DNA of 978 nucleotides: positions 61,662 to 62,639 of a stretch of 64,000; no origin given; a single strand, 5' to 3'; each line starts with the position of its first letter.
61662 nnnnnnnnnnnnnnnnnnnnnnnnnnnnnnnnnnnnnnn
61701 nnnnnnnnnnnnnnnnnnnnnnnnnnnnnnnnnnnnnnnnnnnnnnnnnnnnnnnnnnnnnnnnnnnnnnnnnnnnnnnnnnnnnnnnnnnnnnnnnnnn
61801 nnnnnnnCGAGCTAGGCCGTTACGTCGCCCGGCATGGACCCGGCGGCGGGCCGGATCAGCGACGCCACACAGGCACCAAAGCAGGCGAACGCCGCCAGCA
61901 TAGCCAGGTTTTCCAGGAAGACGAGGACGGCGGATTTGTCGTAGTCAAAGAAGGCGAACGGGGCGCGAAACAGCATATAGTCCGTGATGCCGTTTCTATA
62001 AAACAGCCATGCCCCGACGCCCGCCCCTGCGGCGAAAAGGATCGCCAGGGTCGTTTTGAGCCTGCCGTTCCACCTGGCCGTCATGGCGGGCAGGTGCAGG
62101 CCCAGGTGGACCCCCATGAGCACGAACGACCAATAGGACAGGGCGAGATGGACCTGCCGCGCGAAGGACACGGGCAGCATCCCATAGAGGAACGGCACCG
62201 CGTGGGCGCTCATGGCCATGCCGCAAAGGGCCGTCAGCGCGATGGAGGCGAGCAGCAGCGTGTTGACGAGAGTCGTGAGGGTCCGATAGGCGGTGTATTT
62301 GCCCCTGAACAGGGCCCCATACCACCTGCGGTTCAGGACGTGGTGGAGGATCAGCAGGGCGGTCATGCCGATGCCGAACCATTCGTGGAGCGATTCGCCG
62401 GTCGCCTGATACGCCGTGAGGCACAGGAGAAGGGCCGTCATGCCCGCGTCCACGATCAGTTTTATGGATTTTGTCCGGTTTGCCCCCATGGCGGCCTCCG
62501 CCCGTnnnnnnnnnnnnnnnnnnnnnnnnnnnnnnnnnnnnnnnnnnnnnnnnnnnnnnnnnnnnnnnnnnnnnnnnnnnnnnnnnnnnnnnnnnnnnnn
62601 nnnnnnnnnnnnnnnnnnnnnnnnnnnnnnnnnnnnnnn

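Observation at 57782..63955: Nine-gene operon combining two exported flavodoxin lipoproteins, a His-rich DUF4405 membrane protein, an exported DUF362 protein and a cytoplasmic AKR-ferredoxin fusion: candidate trans-membrane redox module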

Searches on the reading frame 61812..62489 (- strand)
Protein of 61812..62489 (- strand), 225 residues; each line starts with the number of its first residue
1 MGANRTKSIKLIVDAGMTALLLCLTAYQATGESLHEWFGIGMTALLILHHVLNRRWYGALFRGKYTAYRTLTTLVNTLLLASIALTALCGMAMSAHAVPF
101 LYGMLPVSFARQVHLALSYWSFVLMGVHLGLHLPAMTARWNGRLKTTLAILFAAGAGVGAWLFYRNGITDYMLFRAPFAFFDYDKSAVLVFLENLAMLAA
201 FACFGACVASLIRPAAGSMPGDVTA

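Call 3: search_protein_families(library=pfam, proteins=[window:61812-62489:-], max_evalue=0.01)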
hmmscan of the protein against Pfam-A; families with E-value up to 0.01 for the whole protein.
window:61812-62489:- (225 aa): 2 families
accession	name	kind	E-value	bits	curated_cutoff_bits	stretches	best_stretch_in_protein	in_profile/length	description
PF14358.11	DUF4405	-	4.4e-08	34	26.7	1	74-132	1-65/66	Domain of unknown function (DUF4405)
PF16882.10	DUF5079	-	0.0043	17.2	27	1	81-154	98-170/241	Domain of unknown function (DUF5079)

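Call 5: search_protein_families(library=ncbifam, proteins=[window:61812-62489:-], max_evalue=0.01)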
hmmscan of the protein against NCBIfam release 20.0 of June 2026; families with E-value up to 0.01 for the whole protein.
window:61812-62489:- (225 aa): 0 families

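Call 6: find_encoding_contigs(protein=window:61812-62489:-, flank=10000, max_places=6)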
Protein window:61812-62489:- (225 aa): 4 contigs read that carry it; 4 places shown.
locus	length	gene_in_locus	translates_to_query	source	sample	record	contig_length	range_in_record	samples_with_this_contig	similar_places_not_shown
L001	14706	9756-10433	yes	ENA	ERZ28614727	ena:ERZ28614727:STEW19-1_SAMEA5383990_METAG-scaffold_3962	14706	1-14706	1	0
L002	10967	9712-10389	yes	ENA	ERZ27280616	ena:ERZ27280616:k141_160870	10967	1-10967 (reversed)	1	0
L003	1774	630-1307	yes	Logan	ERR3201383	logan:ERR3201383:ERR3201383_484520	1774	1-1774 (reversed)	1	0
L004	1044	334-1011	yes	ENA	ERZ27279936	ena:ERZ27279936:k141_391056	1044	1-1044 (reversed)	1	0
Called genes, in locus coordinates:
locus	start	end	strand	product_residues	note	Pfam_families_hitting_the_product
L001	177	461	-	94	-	PF12844:HTH_19, PF13560:HTH_31, PF01381:HTH_3, PF13443:HTH_26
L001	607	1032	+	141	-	PF06908:YpsA (faint)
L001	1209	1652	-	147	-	PF00583:Acetyltransf_1, PF13527:Acetyltransf_9, PF13673:Acetyltransf_10 (weak), PF13508:Acetyltransf_7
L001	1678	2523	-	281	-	PF01541:GIY-YIG (faint)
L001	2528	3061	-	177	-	-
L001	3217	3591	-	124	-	PF14198:TnpV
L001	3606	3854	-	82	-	-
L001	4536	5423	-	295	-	PF00126:HTH_1, PF03466:LysR_substrate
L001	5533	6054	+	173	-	PF12682:Flavodoxin_4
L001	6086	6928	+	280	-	PF00248:Aldo_ket_red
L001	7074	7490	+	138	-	PF13577:SnoaL_4 (faint), PF08332:CaMKII_AD (weak), PF13474:SnoaL_3, PF14534:DUF4440, PF12680:SnoaL_2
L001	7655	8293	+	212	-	PF00440:TetR_N, PF17929:TetR_C_34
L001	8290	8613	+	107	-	PF03992:ABM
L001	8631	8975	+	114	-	PF02627:CMD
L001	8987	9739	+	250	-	PF12682:Flavodoxin_4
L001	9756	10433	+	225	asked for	PF14358:DUF4405 (faint)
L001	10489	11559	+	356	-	PF04015:DUF362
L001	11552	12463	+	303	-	PF03773:ArsP_1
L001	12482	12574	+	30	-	-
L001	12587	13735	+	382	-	PF00248:Aldo_ket_red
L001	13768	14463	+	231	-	PF12682:Flavodoxin_4, PF12724:Flavodoxin_5 (faint)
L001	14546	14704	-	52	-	?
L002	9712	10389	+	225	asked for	PF14358:DUF4405 (faint)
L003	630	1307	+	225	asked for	PF14358:DUF4405 (faint)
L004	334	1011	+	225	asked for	PF14358:DUF4405 (faint)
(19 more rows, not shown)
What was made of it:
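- On TetR-family repressor-controlled operon: TetR_N plus TetR_C_34 (call 6).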

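Call 7: find_homologous_proteins(query=window:61812-62489:-, max_evalue=0.001)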
Query window:61812-62489:- (225 aa): 947 proteins with E <= 0.001 among 1994 candidates; the best 120 are listed.
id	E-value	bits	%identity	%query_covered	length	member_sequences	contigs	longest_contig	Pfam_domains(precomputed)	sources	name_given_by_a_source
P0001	1.0e-140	485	98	100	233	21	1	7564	PF14358.12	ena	-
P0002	1.2e-139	481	98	100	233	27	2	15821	PF14358.12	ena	-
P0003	4.1e-108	378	82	88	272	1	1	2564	-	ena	-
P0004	3.1e-104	366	80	88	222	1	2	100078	-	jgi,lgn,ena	-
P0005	1.2e-103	364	76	96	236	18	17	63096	-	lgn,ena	-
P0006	3.4e-102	359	76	95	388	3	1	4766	PF12682.13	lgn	-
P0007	9.2e-102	357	77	95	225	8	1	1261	-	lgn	-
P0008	1.1e-101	357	76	88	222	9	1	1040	-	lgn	-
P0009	6.3e-101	355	76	88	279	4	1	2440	-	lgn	-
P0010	1.3e-100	354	75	95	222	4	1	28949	-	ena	-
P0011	1.4e-100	354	75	95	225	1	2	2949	-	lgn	-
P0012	3.4e-100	352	75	88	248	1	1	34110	-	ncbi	-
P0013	2.3e-99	350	73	96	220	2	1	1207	-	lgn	-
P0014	9.6e-97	341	73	95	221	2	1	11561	-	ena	-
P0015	1.5e-95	337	73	96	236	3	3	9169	-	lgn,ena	-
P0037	1.4e-91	324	69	94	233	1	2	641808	-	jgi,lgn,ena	-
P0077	5.2e-88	313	66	95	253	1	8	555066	-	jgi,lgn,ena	-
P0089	3.4e-87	310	68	95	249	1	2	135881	-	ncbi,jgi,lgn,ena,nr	ncbi:MAG: DUF4405 domain-containing protein [Ruminococcaceae bacterium]|nr:DUF4405 domain-containing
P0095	1.2e-86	308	67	95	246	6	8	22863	-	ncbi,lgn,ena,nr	ncbi:MAG: DUF4405 domain-containing protein [Clostridia bacterium]|nr:DUF4405 domain-containing prot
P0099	3.3e-86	307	65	99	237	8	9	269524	-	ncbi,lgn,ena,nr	ncbi:MAG: DUF4405 domain-containing protein [Clostridia bacterium]|nr:DUF4405 domain-containing prot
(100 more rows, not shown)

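Call 12: find_encoding_contigs(protein=P0037, flank=10000, max_places=2)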
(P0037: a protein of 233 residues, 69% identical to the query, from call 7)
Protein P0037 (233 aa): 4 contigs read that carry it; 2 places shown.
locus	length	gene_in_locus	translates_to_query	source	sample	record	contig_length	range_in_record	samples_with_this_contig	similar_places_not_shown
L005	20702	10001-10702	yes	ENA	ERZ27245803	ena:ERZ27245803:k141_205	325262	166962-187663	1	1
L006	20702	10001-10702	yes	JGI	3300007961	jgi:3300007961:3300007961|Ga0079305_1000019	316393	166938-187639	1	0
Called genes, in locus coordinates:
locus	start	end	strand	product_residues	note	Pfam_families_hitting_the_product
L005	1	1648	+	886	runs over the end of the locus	PF01326:PPDK_N, PF00391:PEP-utilizers, PF02896:PEP-utilizers_C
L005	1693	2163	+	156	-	PF00583:Acetyltransf_1, PF13673:Acetyltransf_10, PF13508:Acetyltransf_7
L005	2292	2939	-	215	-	PF13346:ABC2_membrane_5, PF12730:ABC2_membrane_4 (weak)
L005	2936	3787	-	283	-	PF00005:ABC_tran, PF13304:AAA_21 (weak)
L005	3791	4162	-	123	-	PF00392:GntR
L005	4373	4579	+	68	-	-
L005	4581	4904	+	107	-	-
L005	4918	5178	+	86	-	-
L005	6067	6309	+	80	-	-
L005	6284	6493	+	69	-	PF12844:HTH_19, PF13443:HTH_26, PF13560:HTH_31 (weak), PF01381:HTH_3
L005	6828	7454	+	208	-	PF00440:TetR_N, PF17929:TetR_C_34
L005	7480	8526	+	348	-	PF00248:Aldo_ket_red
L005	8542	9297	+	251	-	PF02627:CMD, PF07883:Cupin_2 (weak)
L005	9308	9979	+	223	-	PF12682:Flavodoxin_4, PF12724:Flavodoxin_5 (faint)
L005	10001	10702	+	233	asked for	-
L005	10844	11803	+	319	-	PF00294:PfkB, PF08543:Phos_pyr_kin (weak)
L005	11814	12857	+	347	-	PF00395:SLH, PF18050:Cyclophil_like2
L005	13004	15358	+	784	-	PF00664:ABC_membrane, PF00005:ABC_tran, PF02463:SMC_N (faint), PF00583:Acetyltransf_1, PF13673:Acetyltransf_10, PF13508:Acetyltransf_7 (weak)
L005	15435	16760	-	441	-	PF05496:RuvB_N, PF20720:nSTAND3 (weak), PF00004:AAA, PF07724:AAA_2 (weak), PF07728:AAA_5 (faint), PF13173:AAA_14 (weak), PF16193:AAA_assoc_2, PF12002:MgsA_C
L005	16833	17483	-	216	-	-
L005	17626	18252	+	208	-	PF01243:PNPOx_N, PF13183:Fer4_8 (faint), PF13237:Fer4_10, PF12838:Fer4_7, PF13187:Fer4_9 (weak), PF25160:LdpA_Fe-S-bd (weak), PF00037:Fer4 (weak), PF12837:Fer4_6 (weak), +4 more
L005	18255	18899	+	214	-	PF00528:BPD_transp_1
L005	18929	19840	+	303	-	PF04069:OpuAC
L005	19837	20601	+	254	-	PF00005:ABC_tran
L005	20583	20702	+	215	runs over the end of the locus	PF00528:BPD_transp_1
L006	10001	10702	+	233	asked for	-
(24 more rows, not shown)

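Call 13: find_encoding_contigs(protein=P0077, flank=10000, max_places=2)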
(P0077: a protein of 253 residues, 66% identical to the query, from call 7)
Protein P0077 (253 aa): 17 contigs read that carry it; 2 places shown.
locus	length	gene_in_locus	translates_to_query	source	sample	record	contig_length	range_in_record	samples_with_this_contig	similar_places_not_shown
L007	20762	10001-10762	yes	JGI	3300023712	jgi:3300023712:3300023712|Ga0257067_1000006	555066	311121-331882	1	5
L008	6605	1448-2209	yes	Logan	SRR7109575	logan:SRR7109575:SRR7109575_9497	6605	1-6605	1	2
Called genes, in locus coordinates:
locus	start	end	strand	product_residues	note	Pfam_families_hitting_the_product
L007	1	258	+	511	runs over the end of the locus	PF00239:Resolvase, PF07508:Recombinase, PF13408:Zn_ribbon_recom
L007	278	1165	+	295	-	PF07508:Recombinase (weak)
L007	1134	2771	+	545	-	PF00239:Resolvase, PF07508:Recombinase, PF13408:Zn_ribbon_recom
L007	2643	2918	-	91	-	-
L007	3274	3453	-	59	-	-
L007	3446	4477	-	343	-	PF14622:Ribonucleas_3_3, PF00636:Ribonuclease_3, PF00035:dsrm (weak)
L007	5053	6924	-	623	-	PF12710:HAD (faint), PF00122:E1-E2_ATPase, PF00702:Hydrolase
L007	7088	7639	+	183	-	PF00440:TetR_N, PF14278:TetR_C_8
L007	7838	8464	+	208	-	PF00440:TetR_N, PF17929:TetR_C_34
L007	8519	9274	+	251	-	PF02627:CMD, PF07883:Cupin_2 (weak)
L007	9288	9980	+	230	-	PF12682:Flavodoxin_4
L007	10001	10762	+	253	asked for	-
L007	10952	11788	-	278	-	-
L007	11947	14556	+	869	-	PF01074:Glyco_hydro_38N, PF09261:Alpha-mann_mid, PF07748:Glyco_hydro_38C (weak), PF17677:Glyco_hydro38C2 (weak)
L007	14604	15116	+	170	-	PF01863:YgjP-like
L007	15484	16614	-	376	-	PF01545:Cation_efflux, PF16916:ZT_dimer (weak)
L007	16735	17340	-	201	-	PF01476:LysM, PF00188:CAP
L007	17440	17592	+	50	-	-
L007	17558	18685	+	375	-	-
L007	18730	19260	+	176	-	-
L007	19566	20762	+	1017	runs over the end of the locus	PF13306:LRR_5, PF05725:FNIP (faint), PF13855:LRR_8 (faint), PF13306:LRR_5, PF00404:Dockerin_1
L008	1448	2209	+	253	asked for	-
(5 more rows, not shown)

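Call 14: find_encoding_contigs(protein=P0099, flank=10000, max_places=2)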
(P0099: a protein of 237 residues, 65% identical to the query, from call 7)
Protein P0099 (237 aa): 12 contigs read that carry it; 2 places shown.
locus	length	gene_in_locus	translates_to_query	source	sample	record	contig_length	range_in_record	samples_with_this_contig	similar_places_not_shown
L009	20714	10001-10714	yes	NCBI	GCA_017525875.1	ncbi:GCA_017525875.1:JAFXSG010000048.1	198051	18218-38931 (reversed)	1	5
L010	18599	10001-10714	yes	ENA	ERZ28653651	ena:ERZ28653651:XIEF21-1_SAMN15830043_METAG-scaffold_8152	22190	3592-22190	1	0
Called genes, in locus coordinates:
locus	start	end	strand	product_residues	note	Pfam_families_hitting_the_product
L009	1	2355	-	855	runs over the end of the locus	PF07675:Cleaved_Adhesin, PF00404:Dockerin_1 (weak)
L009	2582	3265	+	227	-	PF02525:Flavodoxin_2, PF03358:FMN_red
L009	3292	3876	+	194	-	-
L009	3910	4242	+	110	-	-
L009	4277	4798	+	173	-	PF13302:Acetyltransf_3, PF00583:Acetyltransf_1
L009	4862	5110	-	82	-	-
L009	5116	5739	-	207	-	-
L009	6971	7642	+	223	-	-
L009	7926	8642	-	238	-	PF14378:PAP2_3, PF01569:PAP2 (weak)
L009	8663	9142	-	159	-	PF13302:Acetyltransf_3, PF00583:Acetyltransf_1, PF13673:Acetyltransf_10 (weak), PF13508:Acetyltransf_7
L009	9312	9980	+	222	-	PF12682:Flavodoxin_4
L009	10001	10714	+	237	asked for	-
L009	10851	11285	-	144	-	-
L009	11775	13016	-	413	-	PF00078:RVT_1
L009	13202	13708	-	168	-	-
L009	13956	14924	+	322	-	-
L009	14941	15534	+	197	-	-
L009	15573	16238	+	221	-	-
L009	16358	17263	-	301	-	PF00288:GHMP_kinases_N, PF08544:GHMP_kinases_C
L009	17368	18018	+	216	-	PF09551:Spore_II_R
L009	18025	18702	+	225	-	PF08823:PG_binding_2 (weak), PF01471:PG_binding_1, PF07486:Hydrolase_2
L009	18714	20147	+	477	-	PF20769:YPEB_N, PF14620:YPEB_PepSY1-2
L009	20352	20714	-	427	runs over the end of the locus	PF19289:PmbA_TldD_3rd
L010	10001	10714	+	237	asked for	-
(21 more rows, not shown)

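Call 32: search_protein_representatives(protein=window:61812-62489:-)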
Query: 225 residues. Proteins with E-value up to 0.001 (for the whole library): 2629; up to 1e-10: 1306; up to 1e-30: 128. The best 150 are listed.
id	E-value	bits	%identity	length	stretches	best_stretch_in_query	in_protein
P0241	2.8e-84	298.7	66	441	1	1-212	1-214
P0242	6.9e-80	284.3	64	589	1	5-217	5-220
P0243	1.3e-79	283.4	64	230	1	8-215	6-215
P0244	1.3e-79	283.4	63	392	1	3-212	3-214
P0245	1.1e-78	280.3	66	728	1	11-214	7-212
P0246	2.8e-76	272.5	64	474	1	10-212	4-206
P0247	2.9e-72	259.4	72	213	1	2-166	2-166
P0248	1.8e-69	250.2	64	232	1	17-197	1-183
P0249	7.1e-69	248.3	58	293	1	6-205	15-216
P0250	4.2e-68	245.8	56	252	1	4-212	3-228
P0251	2.4e-65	236.8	56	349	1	17-218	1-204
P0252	1.2e-64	234.5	73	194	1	3-149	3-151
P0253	5.4e-64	232.3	52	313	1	7-218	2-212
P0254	6.2e-63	228.9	58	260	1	17-201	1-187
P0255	4.2e-62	226.2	59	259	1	42-218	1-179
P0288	1.4e-40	155.8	42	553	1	10-209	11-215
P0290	3.5e-40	154.5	44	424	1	7-205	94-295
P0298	1.0e-38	149.7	46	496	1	5-201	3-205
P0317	6.7e-36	140.5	41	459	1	10-204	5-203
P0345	3.3e-32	128.4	35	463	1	7-215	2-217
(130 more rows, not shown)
